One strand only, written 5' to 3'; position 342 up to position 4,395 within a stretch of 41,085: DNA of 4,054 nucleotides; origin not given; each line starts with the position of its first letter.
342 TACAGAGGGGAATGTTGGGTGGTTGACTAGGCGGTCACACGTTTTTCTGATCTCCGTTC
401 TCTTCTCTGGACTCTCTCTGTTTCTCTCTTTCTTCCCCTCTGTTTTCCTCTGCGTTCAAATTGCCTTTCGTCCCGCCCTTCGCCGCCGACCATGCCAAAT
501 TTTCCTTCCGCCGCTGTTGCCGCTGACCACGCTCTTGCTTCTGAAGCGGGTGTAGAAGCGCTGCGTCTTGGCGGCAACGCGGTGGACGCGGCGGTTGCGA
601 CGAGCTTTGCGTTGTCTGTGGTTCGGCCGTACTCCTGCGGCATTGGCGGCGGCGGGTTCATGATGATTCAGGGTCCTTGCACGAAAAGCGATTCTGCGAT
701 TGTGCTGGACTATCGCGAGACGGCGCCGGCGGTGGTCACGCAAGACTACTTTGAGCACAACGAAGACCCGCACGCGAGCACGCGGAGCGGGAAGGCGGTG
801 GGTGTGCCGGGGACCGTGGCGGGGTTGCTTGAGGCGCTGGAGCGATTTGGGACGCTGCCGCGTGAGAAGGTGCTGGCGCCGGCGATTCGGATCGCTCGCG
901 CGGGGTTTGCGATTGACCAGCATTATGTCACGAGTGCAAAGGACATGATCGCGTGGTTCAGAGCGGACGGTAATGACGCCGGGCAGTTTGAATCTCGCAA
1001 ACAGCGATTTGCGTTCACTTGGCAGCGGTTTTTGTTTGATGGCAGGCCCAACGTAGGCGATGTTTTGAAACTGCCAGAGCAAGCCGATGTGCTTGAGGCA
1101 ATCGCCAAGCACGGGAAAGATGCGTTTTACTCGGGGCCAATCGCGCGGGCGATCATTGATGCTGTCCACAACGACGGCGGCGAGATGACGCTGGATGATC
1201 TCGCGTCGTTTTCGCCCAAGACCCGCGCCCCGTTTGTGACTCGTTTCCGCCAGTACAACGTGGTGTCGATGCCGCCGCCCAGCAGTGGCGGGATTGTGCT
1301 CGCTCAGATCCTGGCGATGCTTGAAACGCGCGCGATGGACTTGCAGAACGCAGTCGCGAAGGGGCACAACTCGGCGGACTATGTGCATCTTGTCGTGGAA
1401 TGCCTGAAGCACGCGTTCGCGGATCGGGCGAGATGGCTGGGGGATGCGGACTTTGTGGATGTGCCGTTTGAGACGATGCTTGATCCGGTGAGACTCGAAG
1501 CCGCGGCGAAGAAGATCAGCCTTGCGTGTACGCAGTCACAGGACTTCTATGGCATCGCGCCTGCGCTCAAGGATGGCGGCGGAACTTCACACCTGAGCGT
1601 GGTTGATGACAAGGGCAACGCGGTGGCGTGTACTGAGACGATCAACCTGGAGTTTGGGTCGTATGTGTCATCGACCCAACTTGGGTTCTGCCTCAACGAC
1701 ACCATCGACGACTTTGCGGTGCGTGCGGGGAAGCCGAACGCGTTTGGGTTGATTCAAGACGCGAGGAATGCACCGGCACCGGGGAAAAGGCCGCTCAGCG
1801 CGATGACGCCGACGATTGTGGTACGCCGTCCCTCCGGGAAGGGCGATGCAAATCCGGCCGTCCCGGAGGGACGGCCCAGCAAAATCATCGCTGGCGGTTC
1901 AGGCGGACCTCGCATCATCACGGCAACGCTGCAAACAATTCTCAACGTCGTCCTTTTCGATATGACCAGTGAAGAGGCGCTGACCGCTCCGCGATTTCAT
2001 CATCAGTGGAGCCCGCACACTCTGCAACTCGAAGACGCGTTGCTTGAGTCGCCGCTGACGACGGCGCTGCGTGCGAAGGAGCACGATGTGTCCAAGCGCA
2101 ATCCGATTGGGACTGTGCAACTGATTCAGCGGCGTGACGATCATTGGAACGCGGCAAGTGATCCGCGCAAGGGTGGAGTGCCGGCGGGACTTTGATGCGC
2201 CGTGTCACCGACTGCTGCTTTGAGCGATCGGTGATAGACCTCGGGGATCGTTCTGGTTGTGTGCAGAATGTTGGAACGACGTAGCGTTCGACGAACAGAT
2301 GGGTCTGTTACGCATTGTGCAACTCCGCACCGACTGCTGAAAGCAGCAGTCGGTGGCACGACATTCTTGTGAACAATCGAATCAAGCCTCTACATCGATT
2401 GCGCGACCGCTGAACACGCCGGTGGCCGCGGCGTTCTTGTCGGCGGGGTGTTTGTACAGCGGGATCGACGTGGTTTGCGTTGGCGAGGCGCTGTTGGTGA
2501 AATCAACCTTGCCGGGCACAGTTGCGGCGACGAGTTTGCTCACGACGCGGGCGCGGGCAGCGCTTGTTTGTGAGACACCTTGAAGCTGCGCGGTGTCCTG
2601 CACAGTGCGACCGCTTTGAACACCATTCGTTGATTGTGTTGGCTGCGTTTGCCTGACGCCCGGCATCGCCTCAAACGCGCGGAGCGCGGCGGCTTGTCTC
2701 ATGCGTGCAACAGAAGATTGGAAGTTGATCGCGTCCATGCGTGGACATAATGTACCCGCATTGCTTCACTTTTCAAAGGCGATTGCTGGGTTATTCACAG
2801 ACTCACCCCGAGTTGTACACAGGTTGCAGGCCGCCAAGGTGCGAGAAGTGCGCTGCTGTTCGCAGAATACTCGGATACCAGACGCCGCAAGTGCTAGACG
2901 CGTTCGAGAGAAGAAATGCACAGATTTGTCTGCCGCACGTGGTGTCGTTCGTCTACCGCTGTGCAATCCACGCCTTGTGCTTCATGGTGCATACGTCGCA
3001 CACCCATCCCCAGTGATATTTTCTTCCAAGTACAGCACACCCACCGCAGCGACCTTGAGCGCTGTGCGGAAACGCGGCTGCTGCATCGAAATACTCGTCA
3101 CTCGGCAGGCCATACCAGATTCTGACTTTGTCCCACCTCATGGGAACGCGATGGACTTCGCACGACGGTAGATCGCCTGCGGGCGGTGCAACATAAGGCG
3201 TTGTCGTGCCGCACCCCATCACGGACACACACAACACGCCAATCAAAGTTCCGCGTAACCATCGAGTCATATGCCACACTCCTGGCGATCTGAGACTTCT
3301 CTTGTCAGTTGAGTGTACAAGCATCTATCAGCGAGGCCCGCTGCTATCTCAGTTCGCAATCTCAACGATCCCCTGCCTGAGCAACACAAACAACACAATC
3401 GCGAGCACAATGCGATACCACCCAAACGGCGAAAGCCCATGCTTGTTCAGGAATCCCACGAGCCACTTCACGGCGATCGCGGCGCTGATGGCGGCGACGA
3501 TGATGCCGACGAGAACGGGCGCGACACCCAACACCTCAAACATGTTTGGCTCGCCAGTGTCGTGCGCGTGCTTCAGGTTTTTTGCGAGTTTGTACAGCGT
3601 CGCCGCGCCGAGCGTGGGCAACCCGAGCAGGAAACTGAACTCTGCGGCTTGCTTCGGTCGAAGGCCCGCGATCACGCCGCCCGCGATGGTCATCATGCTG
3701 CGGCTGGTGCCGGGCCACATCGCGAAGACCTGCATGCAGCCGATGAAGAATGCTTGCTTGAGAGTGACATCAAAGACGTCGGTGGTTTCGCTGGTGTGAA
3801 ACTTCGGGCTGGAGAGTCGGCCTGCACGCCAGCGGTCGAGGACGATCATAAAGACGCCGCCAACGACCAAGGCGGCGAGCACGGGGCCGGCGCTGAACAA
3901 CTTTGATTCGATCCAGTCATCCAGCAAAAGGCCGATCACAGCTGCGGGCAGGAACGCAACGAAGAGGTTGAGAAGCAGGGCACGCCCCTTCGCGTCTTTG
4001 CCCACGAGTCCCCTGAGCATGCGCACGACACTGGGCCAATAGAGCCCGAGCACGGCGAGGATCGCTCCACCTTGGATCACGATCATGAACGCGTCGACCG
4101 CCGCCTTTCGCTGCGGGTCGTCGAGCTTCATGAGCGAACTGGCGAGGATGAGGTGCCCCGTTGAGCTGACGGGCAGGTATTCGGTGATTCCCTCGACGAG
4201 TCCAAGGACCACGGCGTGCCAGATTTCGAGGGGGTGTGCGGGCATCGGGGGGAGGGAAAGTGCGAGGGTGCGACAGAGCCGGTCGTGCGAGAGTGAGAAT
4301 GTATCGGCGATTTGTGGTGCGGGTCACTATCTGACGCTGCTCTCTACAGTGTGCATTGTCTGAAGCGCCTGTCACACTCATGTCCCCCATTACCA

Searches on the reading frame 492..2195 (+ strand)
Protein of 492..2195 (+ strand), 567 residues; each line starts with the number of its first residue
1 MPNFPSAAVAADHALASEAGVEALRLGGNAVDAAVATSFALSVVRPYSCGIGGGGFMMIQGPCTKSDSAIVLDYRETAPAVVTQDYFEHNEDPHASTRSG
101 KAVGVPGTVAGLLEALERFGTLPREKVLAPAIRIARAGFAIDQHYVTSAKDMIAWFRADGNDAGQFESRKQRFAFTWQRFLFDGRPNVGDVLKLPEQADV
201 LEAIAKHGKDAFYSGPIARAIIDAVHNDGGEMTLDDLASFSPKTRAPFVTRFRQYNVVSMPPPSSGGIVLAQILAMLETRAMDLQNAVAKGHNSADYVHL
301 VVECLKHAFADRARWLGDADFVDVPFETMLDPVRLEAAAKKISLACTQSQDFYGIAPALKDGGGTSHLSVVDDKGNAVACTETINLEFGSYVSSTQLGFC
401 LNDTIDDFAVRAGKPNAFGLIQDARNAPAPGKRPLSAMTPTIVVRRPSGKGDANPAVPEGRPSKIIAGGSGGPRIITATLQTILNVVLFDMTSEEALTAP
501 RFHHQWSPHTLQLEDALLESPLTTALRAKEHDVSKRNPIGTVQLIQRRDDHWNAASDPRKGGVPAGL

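Call 51: search_protein_families(library=pfam, proteins=[window:492-2195:+], max_evalue=0.0001)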
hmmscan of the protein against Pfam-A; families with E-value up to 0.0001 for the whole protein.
window:492-2195:+ (567 aa): 1 family
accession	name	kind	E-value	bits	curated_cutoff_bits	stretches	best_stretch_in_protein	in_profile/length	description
PF01019.26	G_glu_transpept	-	6.1e-149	497.6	27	1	22-562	2-512/512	Gamma-glutamyltranspeptidase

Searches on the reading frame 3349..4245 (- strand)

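Call 51: search_protein_families(library=pfam, proteins=[window:3349-4245:-], max_evalue=0.0001)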
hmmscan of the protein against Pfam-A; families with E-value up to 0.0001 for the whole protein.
window:3349-4245:- (298 aa): 1 family
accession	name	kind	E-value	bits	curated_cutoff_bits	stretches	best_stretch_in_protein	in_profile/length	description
PF02673.24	BacA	-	5.3e-77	259.4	33.4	1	11-284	1-257/257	Bacitracin resistance protein BacA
